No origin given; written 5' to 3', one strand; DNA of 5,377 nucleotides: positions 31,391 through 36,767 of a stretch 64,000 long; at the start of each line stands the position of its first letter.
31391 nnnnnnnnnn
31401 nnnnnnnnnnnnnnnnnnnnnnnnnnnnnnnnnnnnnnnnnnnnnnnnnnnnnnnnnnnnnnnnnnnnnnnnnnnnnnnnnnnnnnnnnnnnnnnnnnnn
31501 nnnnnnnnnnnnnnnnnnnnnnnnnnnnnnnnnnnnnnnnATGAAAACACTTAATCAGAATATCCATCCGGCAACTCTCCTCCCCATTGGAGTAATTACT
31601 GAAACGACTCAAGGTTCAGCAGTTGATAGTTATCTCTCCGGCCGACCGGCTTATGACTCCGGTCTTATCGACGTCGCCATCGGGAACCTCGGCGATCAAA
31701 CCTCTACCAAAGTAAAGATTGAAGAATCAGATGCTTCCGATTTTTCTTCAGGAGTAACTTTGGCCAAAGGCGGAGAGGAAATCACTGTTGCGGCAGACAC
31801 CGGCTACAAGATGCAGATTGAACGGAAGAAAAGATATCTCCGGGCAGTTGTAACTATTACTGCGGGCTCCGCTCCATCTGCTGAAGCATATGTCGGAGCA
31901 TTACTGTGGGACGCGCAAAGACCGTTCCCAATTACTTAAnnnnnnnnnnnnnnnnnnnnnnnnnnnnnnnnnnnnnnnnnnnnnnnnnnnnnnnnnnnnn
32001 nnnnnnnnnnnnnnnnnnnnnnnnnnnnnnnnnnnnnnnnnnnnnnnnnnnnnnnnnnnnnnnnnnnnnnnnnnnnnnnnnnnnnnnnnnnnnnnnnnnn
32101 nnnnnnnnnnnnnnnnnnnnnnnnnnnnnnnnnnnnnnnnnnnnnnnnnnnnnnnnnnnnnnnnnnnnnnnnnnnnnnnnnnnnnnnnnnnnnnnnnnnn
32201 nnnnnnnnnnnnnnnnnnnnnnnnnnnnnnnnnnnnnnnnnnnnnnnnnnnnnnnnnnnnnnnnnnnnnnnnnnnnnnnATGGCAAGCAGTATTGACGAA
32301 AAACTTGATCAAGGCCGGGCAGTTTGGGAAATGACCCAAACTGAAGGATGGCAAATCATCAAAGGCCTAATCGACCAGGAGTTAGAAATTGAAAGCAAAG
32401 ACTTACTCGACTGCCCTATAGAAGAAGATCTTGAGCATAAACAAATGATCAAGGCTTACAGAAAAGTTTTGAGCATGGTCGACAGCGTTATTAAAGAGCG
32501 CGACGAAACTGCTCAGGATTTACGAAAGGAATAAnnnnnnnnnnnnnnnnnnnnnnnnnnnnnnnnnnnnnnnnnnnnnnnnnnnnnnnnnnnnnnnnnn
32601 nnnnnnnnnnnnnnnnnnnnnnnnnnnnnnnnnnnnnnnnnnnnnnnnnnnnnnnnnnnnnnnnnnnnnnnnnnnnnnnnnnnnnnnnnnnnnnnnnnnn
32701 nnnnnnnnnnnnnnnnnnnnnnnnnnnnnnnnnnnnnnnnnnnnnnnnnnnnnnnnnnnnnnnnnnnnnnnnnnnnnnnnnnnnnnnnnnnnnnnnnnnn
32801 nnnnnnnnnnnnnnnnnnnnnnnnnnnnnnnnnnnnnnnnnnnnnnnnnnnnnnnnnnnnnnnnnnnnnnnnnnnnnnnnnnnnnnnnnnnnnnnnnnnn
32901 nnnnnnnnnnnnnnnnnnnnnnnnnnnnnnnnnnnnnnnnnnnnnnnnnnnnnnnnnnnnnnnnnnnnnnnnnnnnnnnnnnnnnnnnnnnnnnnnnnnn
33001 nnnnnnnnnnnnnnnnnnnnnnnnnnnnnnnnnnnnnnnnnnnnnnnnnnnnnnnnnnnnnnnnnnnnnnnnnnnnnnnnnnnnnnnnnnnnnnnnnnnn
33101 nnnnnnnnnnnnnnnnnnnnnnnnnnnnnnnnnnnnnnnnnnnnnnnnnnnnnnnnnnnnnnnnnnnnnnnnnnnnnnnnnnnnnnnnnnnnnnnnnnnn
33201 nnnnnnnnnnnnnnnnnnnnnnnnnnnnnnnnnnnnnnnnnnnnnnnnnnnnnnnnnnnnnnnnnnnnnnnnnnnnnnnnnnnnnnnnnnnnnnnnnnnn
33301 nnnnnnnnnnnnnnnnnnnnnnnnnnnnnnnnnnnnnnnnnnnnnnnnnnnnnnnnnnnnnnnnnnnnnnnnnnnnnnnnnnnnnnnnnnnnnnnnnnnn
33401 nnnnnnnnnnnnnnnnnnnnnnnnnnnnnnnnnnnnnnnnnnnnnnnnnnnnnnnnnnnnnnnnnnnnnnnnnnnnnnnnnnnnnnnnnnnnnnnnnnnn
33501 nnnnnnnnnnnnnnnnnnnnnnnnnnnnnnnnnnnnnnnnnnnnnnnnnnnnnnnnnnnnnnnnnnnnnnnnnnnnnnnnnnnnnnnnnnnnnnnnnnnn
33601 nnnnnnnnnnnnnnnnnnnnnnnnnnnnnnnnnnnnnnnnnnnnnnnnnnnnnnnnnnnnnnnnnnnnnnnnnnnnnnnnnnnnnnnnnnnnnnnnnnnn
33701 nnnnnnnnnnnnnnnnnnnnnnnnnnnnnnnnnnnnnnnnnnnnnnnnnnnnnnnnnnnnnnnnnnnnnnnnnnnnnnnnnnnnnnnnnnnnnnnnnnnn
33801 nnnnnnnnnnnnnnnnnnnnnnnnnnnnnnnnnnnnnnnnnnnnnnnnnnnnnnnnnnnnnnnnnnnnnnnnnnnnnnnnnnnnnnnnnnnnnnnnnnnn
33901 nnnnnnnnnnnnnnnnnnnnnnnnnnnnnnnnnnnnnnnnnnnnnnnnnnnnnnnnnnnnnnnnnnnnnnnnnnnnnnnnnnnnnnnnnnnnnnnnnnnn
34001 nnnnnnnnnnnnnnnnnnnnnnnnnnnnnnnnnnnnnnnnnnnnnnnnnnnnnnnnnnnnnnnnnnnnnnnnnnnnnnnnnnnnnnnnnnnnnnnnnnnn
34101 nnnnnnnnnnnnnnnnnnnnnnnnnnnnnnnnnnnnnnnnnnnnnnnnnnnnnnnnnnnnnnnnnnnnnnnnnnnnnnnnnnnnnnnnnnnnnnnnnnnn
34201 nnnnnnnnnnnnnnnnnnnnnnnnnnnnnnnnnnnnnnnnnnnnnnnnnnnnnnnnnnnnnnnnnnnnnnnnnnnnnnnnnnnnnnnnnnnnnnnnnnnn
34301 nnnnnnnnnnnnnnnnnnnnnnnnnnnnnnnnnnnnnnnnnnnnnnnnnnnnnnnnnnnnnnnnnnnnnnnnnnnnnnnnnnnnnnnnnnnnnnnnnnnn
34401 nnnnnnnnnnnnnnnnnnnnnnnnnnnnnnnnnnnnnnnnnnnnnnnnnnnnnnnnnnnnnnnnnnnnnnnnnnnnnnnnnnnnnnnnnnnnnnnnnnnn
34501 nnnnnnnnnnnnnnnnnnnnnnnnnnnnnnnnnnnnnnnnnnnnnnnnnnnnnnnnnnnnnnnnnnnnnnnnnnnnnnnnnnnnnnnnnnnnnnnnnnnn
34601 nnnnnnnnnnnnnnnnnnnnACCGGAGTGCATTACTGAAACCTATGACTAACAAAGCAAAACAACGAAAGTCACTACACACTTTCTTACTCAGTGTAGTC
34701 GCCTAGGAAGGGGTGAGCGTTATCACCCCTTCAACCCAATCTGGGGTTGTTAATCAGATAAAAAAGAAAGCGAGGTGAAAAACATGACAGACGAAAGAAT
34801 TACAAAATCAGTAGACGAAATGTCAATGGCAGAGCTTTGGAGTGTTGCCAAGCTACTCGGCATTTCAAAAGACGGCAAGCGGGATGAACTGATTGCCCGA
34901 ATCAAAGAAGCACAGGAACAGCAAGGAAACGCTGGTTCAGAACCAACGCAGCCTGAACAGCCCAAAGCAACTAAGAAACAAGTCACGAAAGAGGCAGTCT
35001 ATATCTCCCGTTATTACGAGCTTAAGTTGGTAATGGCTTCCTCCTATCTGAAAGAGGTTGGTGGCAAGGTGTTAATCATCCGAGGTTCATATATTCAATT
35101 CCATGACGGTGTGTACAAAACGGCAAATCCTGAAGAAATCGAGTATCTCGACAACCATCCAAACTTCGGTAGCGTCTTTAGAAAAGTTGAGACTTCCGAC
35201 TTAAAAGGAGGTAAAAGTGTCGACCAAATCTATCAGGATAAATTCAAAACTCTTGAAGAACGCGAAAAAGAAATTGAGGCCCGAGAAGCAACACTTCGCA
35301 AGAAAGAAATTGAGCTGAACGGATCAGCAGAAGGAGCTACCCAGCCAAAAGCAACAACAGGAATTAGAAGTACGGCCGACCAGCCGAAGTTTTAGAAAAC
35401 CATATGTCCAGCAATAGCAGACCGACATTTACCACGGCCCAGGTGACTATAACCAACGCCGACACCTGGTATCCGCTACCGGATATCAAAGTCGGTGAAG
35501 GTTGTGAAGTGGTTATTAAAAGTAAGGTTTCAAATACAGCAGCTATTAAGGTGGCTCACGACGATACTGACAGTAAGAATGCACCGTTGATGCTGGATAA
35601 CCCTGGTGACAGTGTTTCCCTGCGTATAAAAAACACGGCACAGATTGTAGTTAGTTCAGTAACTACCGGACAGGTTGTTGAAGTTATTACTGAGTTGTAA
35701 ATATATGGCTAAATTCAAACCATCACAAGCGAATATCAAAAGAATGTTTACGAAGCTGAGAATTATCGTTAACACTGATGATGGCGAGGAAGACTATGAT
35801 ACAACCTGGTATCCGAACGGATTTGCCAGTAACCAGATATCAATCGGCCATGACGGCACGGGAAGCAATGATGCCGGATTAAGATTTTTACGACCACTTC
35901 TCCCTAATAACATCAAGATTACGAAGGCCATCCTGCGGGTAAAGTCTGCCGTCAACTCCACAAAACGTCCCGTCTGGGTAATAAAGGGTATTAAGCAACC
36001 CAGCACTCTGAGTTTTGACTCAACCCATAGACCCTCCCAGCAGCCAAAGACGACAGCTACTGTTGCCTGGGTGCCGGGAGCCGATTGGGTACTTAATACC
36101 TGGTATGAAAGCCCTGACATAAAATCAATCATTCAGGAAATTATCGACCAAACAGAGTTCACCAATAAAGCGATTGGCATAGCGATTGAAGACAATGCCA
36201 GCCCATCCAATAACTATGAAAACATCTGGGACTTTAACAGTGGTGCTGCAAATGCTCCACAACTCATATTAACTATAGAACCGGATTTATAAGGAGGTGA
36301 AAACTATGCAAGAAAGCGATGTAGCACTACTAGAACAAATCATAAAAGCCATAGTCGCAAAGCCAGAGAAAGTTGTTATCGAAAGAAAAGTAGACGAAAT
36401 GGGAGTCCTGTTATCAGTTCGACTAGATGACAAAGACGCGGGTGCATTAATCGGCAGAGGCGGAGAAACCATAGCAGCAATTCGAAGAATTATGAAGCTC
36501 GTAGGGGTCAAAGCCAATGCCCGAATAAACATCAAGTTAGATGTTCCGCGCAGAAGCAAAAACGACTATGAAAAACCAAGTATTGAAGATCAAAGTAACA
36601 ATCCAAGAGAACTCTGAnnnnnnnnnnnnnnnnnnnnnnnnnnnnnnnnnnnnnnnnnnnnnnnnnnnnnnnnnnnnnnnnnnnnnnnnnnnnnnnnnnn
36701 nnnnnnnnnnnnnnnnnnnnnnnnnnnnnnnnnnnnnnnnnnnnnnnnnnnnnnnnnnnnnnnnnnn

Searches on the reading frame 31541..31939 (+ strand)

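Call 11: search_protein_families(library=pfam, proteins=[window:31541-31939:+], max_evalue=0.01)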
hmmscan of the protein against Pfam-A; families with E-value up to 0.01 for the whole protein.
window:31541-31939:+ (132 aa): 0 families

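Call 12: search_protein_families(library=phrogs, proteins=[window:31541-31939:+], max_evalue=0.001)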
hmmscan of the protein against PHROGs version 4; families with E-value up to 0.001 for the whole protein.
window:31541-31939:+ (132 aa): 1 family
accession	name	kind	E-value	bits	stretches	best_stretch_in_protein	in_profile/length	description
phrog_5707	-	unknown function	2.4e-13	51.1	1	2-121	3-125/134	-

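Call 43: search_protein_families(library=pfam, proteins=[window:31541-31939:+], max_evalue=1)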
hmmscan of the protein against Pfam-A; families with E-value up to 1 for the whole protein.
window:31541-31939:+ (132 aa): 0 families

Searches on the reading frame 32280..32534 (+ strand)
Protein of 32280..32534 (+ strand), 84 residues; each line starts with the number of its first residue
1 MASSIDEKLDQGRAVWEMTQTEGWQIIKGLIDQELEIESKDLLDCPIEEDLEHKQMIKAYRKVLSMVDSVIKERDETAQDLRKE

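Call 11: search_protein_families(library=pfam, proteins=[window:32280-32534:+], max_evalue=0.01)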
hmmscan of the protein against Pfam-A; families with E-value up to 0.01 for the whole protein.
window:32280-32534:+ (84 aa): 0 families

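Call 12: search_protein_families(library=phrogs, proteins=[window:32280-32534:+], max_evalue=0.001)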
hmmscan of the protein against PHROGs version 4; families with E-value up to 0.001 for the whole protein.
window:32280-32534:+ (84 aa): 0 families

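Call 43: search_protein_families(library=pfam, proteins=[window:32280-32534:+], max_evalue=1)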
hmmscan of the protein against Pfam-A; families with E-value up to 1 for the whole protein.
window:32280-32534:+ (84 aa): 1 family
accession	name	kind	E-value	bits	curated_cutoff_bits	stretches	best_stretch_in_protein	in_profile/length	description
PF16821.10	C_Hendra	-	0.023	15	30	1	28-80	67-119/153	C protein from hendra and measles viruses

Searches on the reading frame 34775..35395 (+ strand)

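Call 28: search_protein_families(library=phrogs, proteins=[window:34775-35395:+], max_evalue=0.001)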
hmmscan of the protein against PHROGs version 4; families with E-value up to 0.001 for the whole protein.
window:34775-35395:+ (206 aa): 1 family
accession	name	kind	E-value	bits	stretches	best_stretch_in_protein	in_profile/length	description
phrog_34377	-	unknown function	2e-05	25.3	1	98-128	31-61/71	-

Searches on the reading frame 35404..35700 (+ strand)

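Call 28: search_protein_families(library=phrogs, proteins=[window:35404-35700:+], max_evalue=0.001)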
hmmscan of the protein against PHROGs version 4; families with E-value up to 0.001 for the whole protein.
window:35404-35700:+ (98 aa): 0 families

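Call 43: search_protein_families(library=pfam, proteins=[window:35404-35700:+], max_evalue=1)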
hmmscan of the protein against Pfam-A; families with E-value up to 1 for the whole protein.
window:35404-35700:+ (98 aa): 2 families
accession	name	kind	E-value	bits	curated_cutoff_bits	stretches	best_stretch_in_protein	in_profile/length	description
PF21683.3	GpP-like_1st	-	0.13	12.6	27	0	21-59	39-76/85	Mu phage baseplate assembly protein GpP-like, N-terminal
PF13860.13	FlgD_ig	-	0.16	12.4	27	1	53-90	7-44/79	FlgD Ig-like domain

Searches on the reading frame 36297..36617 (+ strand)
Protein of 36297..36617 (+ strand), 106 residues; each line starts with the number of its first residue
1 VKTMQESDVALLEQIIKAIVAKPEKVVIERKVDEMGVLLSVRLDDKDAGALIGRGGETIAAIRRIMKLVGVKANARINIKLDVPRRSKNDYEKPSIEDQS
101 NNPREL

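Call 28: search_protein_families(library=phrogs, proteins=[window:36297-36617:+], max_evalue=0.001)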
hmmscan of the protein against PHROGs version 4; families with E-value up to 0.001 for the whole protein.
window:36297-36617:+ (106 aa): 0 families

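Call 43: search_protein_families(library=pfam, proteins=[window:36297-36617:+], max_evalue=1)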
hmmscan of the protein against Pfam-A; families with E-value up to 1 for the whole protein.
window:36297-36617:+ (106 aa): 3 families
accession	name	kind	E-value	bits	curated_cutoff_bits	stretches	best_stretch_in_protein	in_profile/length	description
PF13083.13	KH_KhpA-B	-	1.6e-15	57.2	32.1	1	11-80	3-72/73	KhpA/KhpB, KH domain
PF00013.35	KH_1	-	0.00031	20.9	21.5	1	42-64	5-27/66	KH domain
PF07650.23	KH_2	-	0.1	12.9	22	1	21-81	13-70/78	KH domain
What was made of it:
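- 36297..36617 (+): 106-aa KH-domain (KhpA-like) RNA-binding protein inside the regulated head module. Candidate trans-acting factor for P1; this role is speculative. Pfam KH_KhpA-B, E = 1.6e-15 (call 43).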

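Call 60: find_related_loci(query=A4, collection=viral_contigs, flank=7000)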
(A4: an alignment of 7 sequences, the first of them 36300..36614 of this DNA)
Query A4 (105 aa) in viral_contigs; peptide patterns used: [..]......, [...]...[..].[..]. (x = any residue, [..] = any of these).
109 stretches matched a pattern; 22 encode a relative of the query (tblastn E <= 1e-3); 22 distinct loci.
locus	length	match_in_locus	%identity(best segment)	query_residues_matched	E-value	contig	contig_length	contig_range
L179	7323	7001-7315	100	1-105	1e-64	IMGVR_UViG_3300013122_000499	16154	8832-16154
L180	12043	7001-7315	100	1-105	1e-64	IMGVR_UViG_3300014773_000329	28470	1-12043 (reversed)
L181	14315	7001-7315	98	1-105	7e-64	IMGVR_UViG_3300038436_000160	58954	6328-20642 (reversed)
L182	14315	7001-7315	90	1-105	2e-59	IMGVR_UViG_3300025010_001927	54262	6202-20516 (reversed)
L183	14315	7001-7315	90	1-105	4e-58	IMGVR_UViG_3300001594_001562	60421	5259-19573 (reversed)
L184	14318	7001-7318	80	1-105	1e-50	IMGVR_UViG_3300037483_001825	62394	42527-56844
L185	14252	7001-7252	69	3-85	1e-32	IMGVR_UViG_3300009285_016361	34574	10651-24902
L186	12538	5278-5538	57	3-89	1e-27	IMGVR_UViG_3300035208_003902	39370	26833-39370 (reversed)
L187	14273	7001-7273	54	3-91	2e-25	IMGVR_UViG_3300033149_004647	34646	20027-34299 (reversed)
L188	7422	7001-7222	58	10-83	2e-23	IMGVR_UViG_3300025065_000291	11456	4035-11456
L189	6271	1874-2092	56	10-82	3e-20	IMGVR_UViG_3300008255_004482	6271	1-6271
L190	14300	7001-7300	39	1-97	1e-19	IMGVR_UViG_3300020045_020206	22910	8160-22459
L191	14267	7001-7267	38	7-95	4e-18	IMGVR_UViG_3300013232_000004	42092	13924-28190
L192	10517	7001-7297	40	7-105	4e-18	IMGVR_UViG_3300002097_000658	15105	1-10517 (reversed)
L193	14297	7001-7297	40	7-105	4e-18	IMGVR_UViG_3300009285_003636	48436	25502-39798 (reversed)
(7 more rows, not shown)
